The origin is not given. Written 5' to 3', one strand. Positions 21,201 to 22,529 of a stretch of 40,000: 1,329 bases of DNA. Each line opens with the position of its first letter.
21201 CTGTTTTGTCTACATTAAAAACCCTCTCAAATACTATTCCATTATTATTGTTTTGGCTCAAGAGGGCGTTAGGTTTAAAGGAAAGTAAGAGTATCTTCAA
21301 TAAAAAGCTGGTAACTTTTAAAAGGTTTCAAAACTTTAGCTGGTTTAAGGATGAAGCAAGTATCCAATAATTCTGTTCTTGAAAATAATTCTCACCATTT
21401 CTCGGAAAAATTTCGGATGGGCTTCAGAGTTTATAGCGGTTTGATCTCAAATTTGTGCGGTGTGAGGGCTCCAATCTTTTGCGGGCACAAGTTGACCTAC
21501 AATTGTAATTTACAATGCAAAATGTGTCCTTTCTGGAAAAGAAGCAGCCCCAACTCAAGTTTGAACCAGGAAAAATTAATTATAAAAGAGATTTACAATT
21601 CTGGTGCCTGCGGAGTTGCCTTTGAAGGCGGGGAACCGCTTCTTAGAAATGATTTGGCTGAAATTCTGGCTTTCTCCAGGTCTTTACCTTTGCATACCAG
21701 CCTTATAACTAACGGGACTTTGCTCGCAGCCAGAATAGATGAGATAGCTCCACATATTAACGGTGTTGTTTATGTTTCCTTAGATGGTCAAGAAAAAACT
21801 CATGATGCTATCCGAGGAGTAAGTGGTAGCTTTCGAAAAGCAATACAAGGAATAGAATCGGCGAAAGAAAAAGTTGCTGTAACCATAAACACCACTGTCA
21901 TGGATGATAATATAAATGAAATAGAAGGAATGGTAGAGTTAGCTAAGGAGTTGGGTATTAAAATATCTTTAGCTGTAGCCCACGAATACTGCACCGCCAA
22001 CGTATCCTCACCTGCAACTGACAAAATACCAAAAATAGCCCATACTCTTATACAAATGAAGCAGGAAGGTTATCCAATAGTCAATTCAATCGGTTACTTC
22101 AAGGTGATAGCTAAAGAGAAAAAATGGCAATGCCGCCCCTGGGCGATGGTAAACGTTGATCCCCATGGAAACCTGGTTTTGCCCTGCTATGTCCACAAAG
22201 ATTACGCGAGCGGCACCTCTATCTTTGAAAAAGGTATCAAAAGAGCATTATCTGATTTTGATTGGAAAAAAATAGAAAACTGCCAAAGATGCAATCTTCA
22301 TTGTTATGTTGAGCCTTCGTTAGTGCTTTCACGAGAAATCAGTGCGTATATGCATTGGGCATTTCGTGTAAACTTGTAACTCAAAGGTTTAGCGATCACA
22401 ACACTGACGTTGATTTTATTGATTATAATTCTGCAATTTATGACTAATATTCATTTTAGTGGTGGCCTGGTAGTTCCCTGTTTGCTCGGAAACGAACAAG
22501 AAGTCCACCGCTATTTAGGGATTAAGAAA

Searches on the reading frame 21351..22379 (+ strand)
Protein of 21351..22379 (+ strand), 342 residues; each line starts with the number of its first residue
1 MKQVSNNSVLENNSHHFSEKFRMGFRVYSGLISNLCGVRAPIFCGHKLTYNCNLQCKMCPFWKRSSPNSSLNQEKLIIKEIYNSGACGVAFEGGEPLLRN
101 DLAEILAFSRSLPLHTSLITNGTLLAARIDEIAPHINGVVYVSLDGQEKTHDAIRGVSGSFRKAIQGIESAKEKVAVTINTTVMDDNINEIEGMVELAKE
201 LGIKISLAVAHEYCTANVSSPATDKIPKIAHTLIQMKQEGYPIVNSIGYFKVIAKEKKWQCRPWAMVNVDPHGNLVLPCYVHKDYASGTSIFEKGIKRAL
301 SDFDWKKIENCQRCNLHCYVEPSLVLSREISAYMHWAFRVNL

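Call 3: search_protein_families(library=pfam, proteins=[window:21351-22379:+], max_evalue=0.01)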
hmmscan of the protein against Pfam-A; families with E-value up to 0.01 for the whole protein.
window:21351-22379:+ (342 aa): 3 families
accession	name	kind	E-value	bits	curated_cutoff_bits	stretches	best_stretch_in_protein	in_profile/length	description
PF11946.13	DUF3463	-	1.4e-19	70.7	31.3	1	206-327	2-123/134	Domain of unknown function (DUF3463)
PF04055.27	Radical_SAM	-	6.6e-19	69.1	29.5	1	48-198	3-166/166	Radical SAM superfamily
PF13353.11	Fer4_12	-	0.00017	22.4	22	1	49-147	12-116/137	4Fe-4S single cluster domain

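Call 4: search_protein_families(library=ncbifam, proteins=[window:21351-22379:+], max_evalue=0.01)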
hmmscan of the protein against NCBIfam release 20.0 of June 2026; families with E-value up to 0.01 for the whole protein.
window:21351-22379:+ (342 aa): 76 families (the best 25 are shown)
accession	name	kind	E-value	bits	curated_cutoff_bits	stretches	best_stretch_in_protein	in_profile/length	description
TIGR03961.1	rSAM_PTO1314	hypoth_equivalog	4.8e-93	312.1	306.05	1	32-328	13-312/332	PTO1314 family radical SAM protein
TIGR03470.1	HpnH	equivalog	1.9e-33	115.9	225.05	1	46-325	32-316/318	adenosyl-hopene transferase HpnH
TIGR04545.1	rSAM_ahbD_hemeb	equivalog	2e-27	96.5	500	1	47-204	5-168/339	heme b synthase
TIGR04055.1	rSAM_NirJ2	equivalog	1.2e-23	84.1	500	1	48-203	6-166/326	putative heme d1 biosynthesis radical SAM protein NirJ2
TIGR04053.2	TIGR04053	equivalog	2.6e-23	82.9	395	1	41-205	7-180/366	TIGR04053 family radical SAM/SPASM domain-containing protein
TIGR04051.1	rSAM_NirJ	equivalog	2.7e-23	82.5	515.45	1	47-204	7-169/354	heme d1 biosynthesis radical SAM protein NirJ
TIGR04347.1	pseudo_SAM_Halo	equivalog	3.8e-23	82.4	525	1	47-205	43-206/390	TIGR04347 family pseudo-SAM/SPASM protein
TIGR04546.1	rSAM_ahbC_deAc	equivalog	1.1e-22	80.4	650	1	47-203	44-205/390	12,18-didecarboxysiroheme deacetylase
TIGR02109.1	PQQ_syn_pqqE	equivalog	1.9e-22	79.7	381.35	1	39-283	4-261/358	pyrroloquinoline quinone biosynthesis protein PqqE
NF045574.1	sacti_mat_StsB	exception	9.7e-22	77.4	625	1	48-205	102-263/466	StsB family radical SAM/SPASM domain sactipeptide maturase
TIGR04054.1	rSAM_NirJ1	equivalog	1.8e-21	76.3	650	1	46-203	40-202/387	putative heme d1 biosynthesis radical SAM protein NirJ1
TIGR04251.1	SCM_rSAM_ScmF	equivalog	2.1e-20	73.4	400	1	48-204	10-175/353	SynChlorMet cassette radical SAM/SPASM protein ScmF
TIGR02668.1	moaA_archaeal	equivalog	1.6e-19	70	325.25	1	47-229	15-206/303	GTP 3',8-cyclase MoaA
TIGR03962.1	mycofact_rSAM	equivalog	2.4e-19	69.7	265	1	37-207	7-182/339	mycofactocin radical SAM maturase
TIGR04250.1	SCM_rSAM_ScmE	equivalog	2e-18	66.4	400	1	47-198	8-165/358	SynChlorMet cassette radical SAM/SPASM protein ScmE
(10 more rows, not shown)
